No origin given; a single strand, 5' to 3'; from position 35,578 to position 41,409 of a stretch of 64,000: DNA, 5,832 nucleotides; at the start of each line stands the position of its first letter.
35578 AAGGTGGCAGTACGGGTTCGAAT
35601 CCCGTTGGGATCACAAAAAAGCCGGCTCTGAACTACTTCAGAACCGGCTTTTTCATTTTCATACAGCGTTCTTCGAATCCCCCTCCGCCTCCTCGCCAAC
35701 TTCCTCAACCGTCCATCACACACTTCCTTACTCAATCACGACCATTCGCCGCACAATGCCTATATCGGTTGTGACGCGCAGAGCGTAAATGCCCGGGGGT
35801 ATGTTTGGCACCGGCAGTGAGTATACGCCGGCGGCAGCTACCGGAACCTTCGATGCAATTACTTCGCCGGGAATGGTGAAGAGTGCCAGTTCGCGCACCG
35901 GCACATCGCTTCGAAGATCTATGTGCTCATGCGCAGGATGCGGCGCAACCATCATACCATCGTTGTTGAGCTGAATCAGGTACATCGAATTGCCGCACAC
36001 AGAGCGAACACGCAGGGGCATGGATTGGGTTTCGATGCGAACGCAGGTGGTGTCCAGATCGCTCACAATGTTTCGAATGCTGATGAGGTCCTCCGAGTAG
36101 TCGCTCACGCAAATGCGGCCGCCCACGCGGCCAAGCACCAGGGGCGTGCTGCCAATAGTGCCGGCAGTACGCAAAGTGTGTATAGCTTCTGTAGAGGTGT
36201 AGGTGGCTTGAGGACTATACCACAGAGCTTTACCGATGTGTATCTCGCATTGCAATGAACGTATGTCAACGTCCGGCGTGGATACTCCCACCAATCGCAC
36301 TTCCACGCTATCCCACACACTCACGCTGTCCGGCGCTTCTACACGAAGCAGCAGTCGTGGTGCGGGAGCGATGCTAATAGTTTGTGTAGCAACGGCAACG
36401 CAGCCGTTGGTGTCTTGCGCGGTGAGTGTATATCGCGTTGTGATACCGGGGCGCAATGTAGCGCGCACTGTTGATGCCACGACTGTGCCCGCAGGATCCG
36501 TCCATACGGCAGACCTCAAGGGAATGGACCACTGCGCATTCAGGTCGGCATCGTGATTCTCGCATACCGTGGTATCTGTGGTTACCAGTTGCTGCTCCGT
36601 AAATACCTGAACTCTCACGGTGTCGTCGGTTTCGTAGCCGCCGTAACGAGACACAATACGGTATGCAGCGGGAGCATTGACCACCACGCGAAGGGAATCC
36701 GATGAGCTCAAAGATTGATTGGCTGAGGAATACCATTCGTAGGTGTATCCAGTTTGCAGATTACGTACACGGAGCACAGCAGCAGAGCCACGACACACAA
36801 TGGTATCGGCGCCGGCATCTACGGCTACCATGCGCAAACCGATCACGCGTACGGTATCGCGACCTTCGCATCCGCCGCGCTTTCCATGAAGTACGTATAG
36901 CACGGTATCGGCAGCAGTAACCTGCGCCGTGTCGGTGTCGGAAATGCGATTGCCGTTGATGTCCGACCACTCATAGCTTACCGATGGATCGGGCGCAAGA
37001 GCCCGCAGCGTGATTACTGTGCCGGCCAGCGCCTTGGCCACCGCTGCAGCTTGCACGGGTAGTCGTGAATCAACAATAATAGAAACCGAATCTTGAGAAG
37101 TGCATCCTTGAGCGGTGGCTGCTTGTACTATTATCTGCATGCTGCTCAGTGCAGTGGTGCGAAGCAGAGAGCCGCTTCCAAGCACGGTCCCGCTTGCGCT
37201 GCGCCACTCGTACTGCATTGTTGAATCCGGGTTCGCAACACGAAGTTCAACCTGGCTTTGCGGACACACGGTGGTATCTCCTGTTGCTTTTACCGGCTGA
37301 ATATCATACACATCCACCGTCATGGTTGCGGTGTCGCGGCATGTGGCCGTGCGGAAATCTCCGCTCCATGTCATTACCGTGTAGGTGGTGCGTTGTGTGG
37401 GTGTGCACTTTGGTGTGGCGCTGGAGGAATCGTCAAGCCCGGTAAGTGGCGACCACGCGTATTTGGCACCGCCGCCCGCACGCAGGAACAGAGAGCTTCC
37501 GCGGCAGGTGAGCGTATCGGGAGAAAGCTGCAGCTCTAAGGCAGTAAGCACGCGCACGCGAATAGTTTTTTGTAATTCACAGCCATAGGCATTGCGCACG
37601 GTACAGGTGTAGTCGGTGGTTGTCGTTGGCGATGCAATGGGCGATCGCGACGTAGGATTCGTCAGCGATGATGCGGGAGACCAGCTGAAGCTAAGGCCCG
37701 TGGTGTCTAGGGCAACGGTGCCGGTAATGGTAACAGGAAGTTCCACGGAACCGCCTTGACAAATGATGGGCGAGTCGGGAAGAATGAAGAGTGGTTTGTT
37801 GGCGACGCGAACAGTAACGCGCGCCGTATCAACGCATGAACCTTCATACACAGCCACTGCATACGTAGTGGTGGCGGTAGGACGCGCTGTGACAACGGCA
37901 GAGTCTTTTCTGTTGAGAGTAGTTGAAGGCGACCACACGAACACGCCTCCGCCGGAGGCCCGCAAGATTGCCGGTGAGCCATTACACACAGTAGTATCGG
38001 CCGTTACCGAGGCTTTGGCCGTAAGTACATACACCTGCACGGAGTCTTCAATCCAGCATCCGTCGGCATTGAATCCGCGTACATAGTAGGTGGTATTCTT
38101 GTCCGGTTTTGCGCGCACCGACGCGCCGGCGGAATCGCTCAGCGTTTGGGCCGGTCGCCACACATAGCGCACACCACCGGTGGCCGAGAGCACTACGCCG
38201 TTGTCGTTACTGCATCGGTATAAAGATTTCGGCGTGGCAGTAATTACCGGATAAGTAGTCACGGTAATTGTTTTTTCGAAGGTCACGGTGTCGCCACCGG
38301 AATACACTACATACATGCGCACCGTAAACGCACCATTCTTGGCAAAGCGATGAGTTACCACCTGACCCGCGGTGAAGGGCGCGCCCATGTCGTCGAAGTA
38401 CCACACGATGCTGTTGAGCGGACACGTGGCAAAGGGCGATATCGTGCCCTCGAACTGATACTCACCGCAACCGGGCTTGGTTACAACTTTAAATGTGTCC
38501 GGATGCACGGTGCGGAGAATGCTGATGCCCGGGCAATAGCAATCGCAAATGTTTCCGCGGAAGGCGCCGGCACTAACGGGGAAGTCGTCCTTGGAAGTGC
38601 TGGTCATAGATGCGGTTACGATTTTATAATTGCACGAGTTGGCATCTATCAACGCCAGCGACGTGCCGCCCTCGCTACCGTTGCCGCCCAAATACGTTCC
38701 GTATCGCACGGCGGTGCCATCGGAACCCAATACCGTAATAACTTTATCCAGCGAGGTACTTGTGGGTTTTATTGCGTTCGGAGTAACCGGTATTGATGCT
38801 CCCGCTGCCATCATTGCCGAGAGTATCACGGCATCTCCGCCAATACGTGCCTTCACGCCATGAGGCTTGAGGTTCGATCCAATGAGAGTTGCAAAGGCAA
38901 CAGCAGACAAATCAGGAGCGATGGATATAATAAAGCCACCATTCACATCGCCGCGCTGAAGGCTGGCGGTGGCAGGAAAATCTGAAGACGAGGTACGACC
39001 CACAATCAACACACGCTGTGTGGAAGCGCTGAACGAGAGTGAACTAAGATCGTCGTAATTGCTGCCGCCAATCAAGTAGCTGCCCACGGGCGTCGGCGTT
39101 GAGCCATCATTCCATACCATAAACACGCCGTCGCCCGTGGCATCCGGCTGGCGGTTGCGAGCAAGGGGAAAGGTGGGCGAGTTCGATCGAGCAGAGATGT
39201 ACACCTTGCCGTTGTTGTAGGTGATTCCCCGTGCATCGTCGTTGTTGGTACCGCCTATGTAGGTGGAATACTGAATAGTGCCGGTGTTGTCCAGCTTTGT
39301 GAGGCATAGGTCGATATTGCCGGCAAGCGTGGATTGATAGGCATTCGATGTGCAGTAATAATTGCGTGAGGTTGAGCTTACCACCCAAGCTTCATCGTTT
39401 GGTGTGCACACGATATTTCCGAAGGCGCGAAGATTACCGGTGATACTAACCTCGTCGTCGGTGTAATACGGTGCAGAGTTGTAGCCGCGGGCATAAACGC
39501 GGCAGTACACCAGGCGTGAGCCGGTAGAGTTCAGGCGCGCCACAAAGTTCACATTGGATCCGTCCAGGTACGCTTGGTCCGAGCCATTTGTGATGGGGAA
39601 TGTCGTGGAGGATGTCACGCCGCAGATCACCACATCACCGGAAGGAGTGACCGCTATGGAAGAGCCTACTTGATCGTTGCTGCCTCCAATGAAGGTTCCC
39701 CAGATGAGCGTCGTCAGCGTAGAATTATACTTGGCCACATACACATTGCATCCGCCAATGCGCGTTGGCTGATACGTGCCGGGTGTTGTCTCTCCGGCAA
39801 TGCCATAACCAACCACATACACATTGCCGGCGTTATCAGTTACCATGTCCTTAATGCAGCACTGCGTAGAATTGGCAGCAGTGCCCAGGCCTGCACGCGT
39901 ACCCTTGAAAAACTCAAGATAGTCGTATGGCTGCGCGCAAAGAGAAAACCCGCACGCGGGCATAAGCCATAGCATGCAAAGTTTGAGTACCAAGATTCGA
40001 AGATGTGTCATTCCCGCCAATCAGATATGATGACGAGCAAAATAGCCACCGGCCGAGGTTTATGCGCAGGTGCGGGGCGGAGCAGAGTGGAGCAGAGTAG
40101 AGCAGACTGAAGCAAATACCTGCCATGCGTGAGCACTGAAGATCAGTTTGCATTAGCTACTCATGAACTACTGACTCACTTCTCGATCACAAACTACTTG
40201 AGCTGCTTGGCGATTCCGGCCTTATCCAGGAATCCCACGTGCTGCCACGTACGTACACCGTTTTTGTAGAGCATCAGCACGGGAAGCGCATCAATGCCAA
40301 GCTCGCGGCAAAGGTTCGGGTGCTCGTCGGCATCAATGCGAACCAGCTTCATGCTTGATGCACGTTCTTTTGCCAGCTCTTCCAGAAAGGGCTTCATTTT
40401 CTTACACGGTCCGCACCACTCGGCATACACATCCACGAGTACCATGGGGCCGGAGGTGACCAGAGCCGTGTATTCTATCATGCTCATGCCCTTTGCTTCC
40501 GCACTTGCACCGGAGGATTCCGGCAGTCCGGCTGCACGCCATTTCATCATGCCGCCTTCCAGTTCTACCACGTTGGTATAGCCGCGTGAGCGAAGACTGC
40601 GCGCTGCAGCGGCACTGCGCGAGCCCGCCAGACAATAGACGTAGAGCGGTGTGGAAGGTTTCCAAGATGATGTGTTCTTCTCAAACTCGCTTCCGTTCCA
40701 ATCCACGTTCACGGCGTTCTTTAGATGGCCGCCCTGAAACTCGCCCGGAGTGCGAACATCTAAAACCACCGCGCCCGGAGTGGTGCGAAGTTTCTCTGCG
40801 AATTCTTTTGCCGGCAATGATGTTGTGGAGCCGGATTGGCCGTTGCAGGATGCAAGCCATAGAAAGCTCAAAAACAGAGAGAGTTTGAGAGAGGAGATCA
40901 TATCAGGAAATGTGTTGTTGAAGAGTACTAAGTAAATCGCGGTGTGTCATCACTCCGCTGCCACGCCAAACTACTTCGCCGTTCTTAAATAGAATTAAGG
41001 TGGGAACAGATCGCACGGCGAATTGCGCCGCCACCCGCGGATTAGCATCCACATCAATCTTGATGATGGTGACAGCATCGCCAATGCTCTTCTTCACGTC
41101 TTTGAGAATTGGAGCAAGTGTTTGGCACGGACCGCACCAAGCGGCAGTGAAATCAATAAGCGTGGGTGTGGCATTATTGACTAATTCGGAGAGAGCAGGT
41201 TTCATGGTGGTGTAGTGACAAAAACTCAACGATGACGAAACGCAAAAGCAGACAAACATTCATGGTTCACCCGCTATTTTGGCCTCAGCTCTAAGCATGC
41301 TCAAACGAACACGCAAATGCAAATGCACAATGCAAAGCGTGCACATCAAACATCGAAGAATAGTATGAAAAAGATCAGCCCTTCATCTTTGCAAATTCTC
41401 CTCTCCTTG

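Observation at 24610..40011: Two paralogous giant T9SS adhesin-like proteins bracket an HD-GYP regulator and a redox/cysteine-desulfurase cluster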

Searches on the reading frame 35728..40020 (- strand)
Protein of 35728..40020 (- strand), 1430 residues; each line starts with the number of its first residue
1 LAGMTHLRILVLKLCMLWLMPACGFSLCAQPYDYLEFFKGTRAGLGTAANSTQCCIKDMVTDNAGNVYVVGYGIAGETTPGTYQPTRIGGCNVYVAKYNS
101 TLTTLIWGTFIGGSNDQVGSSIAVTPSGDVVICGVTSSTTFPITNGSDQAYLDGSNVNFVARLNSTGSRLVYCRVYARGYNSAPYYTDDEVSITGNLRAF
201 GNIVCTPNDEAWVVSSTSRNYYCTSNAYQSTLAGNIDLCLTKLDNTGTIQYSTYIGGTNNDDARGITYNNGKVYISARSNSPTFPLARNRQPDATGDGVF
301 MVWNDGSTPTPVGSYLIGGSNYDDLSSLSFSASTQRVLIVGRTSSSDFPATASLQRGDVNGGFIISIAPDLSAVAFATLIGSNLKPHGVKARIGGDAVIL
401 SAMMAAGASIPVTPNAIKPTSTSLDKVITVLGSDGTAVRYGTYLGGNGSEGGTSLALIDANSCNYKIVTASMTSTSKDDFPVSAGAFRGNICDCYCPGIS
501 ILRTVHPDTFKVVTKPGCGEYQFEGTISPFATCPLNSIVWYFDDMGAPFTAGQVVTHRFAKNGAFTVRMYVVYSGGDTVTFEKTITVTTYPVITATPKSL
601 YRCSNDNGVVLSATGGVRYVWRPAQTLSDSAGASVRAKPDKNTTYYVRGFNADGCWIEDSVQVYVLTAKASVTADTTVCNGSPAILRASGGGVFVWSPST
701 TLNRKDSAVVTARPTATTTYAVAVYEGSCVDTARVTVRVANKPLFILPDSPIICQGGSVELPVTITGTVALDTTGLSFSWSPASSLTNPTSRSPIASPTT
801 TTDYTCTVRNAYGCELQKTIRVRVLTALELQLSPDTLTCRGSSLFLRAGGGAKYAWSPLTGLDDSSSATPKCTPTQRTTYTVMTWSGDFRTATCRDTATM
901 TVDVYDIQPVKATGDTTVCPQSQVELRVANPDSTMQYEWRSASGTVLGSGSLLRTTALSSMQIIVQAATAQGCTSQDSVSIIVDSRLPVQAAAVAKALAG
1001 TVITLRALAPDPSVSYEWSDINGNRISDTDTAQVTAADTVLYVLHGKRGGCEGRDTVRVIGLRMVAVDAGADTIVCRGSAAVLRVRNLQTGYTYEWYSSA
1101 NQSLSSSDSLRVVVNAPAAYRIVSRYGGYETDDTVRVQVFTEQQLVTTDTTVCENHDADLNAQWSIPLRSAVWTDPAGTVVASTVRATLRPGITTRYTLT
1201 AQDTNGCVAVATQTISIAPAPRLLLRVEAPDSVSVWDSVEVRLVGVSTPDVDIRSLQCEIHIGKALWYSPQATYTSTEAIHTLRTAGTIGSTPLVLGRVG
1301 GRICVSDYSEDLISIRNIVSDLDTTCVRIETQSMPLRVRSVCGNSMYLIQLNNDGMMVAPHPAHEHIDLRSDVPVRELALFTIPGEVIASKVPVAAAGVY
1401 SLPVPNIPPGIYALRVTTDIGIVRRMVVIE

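Call 5: search_protein_families(library=pfam, proteins=[window:35728-40020:-], max_evalue=0.01)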
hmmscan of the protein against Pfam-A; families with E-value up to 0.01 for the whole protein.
window:35728-40020:- (1430 aa): 3 families
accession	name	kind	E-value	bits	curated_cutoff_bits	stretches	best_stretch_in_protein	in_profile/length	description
PF19081.6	Ig_7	-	1.8e-24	86.3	27.3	4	910-983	5-80/84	Ig-like domain CHU_C associated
PF18911.6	PKD_4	-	4.3e-06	27.1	27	1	521-588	20-84/85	PKD domain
PF13895.12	Ig_2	-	0.0096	16.6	27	0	752-824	10-79/79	Immunoglobulin domain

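Call 6: search_protein_families(library=ncbifam, proteins=[window:35728-40020:-], max_evalue=0.01)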
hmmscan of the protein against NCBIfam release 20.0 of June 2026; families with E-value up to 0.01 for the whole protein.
window:35728-40020:- (1430 aa): 1 family
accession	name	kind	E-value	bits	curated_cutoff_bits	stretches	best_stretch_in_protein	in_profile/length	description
NF047494.1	Lepto_SBBP_lipo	equivalog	2.2e-09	36.5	400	1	50-167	67-171/466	SBBP repeat beta-propeller lipoprotein, LipL53 family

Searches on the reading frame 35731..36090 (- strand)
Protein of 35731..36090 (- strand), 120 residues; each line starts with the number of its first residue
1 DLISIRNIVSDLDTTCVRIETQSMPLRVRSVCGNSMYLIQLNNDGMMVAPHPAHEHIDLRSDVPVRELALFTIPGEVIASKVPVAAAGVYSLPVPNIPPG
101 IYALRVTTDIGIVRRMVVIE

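Call 7: search_protein_families(library=pfam, proteins=[window:35731-36090:-], max_evalue=10)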
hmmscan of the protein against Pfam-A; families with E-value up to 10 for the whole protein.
window:35731-36090:- (120 aa): 1 family
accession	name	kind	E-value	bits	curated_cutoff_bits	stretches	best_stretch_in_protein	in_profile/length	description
PF18962.6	Por_Secre_tail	-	0.0089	16.7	27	1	50-117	3-74/75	Secretion system C-terminal sorting domain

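Call 8: search_protein_families(library=ncbifam, proteins=[window:35731-36090:-], max_evalue=10)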
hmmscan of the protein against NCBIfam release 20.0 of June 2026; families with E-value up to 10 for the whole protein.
window:35731-36090:- (120 aa): 2 families
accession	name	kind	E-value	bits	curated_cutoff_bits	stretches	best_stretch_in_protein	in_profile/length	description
TIGR04183.1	Por_Secre_tail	domain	0.00032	20.6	23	1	62-119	18-71/72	T9SS type A sorting domain-containing protein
NF050177.1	TapA_OM_Porphy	equivalog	0.061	12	500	1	39-118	464-542/544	TapA/TapC family T9SS-dependent outer membrane protein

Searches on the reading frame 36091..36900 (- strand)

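Call 7: search_protein_families(library=pfam, proteins=[window:36091-36900:-], max_evalue=10)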
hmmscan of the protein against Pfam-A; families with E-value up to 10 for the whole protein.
window:36091-36900:- (270 aa): 1 family
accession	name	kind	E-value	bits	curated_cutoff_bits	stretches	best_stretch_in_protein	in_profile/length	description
PF19081.6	Ig_7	-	2.8e-07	31.1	27.3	2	31-63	8-40/84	Ig-like domain CHU_C associated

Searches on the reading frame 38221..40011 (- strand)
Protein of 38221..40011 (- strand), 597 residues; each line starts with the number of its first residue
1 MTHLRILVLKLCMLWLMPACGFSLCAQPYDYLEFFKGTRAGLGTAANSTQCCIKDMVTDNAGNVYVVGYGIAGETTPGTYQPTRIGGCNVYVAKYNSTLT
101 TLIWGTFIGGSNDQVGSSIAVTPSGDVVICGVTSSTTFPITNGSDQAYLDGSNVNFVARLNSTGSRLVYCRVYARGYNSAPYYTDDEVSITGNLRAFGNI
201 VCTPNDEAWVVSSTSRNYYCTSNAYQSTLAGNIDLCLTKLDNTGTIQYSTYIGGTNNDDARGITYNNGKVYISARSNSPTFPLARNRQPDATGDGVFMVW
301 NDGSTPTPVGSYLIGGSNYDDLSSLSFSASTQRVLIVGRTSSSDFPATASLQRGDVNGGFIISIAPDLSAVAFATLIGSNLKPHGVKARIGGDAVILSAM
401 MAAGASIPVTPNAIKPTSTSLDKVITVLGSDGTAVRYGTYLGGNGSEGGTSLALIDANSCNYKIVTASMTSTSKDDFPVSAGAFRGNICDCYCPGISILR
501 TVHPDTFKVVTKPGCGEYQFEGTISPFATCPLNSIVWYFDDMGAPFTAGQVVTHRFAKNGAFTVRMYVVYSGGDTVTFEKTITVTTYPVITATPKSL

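Call 73: search_solved_structures(query=window:38221-40011:-, max_evalue=0.01)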
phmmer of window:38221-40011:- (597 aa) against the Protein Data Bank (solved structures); distinct sequences matched with E-value up to 0.01: 0.

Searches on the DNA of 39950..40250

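Call 68: search_rna_families(source=window, start=39950, end=40250, threshold=evalue, max_evalue=1)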
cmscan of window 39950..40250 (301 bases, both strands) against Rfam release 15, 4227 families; matches with E-value up to 1: 1.
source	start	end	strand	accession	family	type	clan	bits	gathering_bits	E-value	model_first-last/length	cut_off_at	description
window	39996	40058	+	RF01149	sR10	Gene; snRNA; snoRNA; CD-box;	-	17.3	45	0.03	1-54/54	no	Small nucleolar RNA sR10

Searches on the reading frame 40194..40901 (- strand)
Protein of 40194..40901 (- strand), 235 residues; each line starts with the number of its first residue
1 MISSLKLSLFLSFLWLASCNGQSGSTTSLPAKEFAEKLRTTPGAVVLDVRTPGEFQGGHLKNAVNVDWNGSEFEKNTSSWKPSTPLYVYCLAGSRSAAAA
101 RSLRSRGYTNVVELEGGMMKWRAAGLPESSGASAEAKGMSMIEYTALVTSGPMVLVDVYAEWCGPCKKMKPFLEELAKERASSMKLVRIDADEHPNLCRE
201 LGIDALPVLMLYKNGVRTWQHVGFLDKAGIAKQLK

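Call 19: search_protein_families(library=pfam, proteins=[window:40194-40901:-], max_evalue=0.001)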
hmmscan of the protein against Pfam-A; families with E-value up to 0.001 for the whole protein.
window:40194-40901:- (235 aa): 3 families
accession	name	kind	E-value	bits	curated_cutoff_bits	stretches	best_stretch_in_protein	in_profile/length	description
PF00085.26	Thioredoxin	-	8.1e-23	80.8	23.5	1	145-234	11-101/103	Thioredoxin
PF00581.25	Rhodanese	-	5.7e-20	72.1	22.2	1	32-123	3-101/102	Rhodanese-like domain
PF13098.12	Thioredoxin_2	-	3.7e-05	24.5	27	1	151-232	5-102/104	Thioredoxin-like domain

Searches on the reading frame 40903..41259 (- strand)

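Call 19: search_protein_families(library=pfam, proteins=[window:40903-41259:-], max_evalue=0.001)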
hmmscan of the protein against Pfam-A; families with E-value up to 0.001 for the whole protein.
window:40903-41259:- (118 aa): 8 families
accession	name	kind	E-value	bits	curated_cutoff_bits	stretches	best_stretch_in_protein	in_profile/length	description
PF00085.26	Thioredoxin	-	2.3e-25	89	23.5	1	24-114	11-102/103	Thioredoxin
PF13728.12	TraF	-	6.1e-08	33.2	23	1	33-110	132-220/224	F plasmid transfer operon protein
PF13098.12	Thioredoxin_2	-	1.8e-07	31.9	27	1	29-110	4-101/104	Thioredoxin-like domain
PF13905.12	Thioredoxin_8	-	7.8e-07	29.8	27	1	31-73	2-46/94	Thioredoxin-like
PF14595.12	Thioredoxin_9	-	9.6e-05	22.7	25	1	33-93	44-106/129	Thioredoxin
PF13899.12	Thioredoxin_7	-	0.00015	22.2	27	1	21-91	8-81/83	Thioredoxin-like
PF13192.12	Thioredoxin_3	-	0.00017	22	24.8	1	42-110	10-72/76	Thioredoxin domain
PF00578.27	AhpC-TSA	-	0.00026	21.4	26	1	23-104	20-101/124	AhpC/TSA family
